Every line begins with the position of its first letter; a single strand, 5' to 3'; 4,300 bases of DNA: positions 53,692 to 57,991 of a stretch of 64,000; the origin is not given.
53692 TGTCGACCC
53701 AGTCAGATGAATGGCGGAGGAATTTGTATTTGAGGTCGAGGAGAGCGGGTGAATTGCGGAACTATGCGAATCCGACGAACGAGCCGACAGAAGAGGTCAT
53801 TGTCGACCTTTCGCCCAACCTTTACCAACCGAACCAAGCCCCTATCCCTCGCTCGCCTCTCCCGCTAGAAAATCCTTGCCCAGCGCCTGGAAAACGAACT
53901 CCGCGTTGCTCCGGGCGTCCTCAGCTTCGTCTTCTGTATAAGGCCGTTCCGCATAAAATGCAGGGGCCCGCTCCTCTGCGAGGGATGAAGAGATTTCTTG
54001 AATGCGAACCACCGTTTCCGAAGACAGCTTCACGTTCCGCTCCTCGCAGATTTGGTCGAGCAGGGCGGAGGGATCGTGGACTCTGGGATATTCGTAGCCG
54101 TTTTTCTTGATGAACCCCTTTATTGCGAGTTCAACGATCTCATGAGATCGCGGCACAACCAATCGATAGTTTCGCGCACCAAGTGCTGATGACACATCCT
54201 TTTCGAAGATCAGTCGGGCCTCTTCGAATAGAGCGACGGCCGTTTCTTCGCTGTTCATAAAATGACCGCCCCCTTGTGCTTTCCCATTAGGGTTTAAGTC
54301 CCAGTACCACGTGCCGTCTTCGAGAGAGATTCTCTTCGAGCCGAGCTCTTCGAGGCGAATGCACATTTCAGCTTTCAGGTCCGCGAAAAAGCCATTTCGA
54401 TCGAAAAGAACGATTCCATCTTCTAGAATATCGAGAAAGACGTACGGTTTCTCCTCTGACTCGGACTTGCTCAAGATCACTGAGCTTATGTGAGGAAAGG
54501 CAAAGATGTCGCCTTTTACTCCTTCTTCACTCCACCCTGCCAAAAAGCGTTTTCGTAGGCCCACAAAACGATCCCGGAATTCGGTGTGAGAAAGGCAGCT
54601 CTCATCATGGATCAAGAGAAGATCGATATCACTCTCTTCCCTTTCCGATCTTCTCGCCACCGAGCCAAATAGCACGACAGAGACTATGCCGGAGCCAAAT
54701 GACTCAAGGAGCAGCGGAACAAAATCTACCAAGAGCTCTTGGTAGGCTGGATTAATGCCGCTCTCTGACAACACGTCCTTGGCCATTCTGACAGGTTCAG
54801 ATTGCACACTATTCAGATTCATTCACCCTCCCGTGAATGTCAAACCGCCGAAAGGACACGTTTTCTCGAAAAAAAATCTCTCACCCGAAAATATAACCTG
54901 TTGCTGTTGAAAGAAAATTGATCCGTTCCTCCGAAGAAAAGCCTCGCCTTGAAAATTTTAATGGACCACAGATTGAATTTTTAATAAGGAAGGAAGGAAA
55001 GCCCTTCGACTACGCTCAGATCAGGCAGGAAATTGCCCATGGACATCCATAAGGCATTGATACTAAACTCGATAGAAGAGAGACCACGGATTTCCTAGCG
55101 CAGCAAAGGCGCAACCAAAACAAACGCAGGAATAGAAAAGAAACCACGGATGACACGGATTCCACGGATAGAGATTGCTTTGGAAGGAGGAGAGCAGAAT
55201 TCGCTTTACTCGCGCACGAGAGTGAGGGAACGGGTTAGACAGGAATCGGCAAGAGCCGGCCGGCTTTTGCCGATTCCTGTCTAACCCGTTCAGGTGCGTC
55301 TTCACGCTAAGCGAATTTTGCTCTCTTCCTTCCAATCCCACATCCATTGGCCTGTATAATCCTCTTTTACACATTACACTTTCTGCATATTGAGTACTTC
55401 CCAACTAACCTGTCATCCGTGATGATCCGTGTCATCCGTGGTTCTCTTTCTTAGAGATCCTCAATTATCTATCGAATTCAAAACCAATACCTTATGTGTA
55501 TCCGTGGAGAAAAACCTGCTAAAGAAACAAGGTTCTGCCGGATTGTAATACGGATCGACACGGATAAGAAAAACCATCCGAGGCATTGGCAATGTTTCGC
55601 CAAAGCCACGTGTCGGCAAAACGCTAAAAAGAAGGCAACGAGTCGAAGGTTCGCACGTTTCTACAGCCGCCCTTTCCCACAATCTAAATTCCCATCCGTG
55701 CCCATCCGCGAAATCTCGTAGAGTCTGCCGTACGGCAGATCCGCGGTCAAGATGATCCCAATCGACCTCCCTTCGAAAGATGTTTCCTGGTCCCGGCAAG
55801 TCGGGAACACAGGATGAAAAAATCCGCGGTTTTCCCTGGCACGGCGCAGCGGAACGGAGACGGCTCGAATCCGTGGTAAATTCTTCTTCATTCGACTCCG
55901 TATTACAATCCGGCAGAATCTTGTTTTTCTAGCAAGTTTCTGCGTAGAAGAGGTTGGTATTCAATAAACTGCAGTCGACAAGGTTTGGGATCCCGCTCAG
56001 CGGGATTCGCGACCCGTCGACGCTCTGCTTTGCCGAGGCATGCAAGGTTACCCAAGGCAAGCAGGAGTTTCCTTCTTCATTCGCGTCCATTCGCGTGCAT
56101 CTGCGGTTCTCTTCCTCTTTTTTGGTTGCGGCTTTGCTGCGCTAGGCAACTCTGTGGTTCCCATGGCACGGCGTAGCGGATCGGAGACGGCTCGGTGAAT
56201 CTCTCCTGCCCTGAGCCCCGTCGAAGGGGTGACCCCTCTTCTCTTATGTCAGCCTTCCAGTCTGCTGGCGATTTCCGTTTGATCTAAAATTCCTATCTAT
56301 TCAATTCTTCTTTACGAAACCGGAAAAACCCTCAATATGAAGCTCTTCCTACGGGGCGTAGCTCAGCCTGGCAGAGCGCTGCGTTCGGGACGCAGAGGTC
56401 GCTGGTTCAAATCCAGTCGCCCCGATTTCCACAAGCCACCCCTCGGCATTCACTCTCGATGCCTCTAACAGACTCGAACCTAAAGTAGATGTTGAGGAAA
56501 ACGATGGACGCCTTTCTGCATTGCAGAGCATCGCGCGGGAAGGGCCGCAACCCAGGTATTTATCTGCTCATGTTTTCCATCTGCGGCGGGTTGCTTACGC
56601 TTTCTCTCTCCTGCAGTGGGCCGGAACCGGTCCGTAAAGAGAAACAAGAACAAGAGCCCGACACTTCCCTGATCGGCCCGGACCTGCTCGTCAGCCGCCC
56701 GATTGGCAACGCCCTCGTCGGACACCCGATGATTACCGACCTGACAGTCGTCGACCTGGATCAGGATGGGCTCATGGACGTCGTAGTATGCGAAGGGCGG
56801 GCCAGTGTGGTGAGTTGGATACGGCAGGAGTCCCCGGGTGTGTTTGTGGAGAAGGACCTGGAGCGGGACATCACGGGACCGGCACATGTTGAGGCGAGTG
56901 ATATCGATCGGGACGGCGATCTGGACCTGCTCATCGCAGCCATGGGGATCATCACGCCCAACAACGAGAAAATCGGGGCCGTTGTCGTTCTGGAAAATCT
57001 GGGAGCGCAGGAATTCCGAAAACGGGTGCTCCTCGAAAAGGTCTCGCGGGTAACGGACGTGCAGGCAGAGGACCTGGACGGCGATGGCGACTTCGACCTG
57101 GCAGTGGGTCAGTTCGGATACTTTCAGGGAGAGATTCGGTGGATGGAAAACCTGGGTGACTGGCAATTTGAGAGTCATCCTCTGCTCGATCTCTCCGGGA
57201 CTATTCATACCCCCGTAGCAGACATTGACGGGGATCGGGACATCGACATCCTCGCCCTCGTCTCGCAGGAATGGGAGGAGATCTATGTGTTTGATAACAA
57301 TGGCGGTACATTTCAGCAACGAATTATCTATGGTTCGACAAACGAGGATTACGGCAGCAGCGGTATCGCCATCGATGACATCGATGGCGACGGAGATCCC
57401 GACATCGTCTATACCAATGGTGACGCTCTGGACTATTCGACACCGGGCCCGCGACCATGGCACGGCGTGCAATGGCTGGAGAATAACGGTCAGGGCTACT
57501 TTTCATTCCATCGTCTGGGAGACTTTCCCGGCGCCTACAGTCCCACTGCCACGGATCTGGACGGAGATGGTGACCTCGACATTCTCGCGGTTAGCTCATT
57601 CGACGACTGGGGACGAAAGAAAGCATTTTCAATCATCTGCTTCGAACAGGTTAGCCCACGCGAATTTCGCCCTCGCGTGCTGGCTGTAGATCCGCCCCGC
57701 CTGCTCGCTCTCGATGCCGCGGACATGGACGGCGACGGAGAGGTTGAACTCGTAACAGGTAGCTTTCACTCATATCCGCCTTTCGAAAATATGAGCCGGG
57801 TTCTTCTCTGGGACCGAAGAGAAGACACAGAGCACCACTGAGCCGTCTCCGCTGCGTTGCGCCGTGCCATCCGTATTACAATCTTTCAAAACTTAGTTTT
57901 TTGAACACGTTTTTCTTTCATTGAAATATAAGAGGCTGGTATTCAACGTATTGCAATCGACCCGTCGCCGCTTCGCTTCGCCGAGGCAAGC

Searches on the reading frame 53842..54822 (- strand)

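Call 52: search_protein_families(library=pfam, proteins=[window:53842-54822:-], max_evalue=0.00001)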
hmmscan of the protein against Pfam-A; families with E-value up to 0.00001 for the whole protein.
window:53842-54822:- (326 aa): 3 families
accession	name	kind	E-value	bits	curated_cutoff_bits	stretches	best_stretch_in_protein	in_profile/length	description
PF05168.19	HEPN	-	1.7e-13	51.2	22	1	211-314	16-114/117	HEPN domain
PF18765.7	Polbeta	-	3e-07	31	26.9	1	46-77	13-43/93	Polymerase beta, Nucleotidyltransferase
PF01909.29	NTP_transf_2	-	4.2e-06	27.5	21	1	44-75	13-43/93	Nucleotidyltransferase domain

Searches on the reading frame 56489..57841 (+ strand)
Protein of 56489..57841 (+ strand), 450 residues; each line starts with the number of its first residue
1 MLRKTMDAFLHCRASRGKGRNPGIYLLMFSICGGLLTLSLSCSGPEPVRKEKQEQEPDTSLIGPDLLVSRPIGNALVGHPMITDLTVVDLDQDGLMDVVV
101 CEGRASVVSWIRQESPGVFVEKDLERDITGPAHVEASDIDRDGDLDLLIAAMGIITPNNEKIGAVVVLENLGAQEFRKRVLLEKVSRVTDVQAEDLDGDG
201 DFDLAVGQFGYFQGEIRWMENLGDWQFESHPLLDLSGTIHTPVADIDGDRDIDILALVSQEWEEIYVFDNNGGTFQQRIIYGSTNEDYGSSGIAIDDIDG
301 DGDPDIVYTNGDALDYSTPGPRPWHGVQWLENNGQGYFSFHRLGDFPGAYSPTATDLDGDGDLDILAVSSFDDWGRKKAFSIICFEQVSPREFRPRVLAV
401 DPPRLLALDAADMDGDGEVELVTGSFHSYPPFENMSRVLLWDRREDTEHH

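Call 52: search_protein_families(library=pfam, proteins=[window:56489-57841:+], max_evalue=0.00001)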
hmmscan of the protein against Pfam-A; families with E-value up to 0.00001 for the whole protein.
window:56489-57841:+ (450 aa): 2 families
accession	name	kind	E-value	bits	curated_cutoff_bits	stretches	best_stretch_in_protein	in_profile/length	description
PF13517.12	FG-GAP_3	-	1.9e-37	128.1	26.9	4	89-149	1-61/61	FG-GAP-like repeat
PF01839.29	FG-GAP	-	6.3e-16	58.3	22.1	0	350-368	3-21/37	FG-GAP repeat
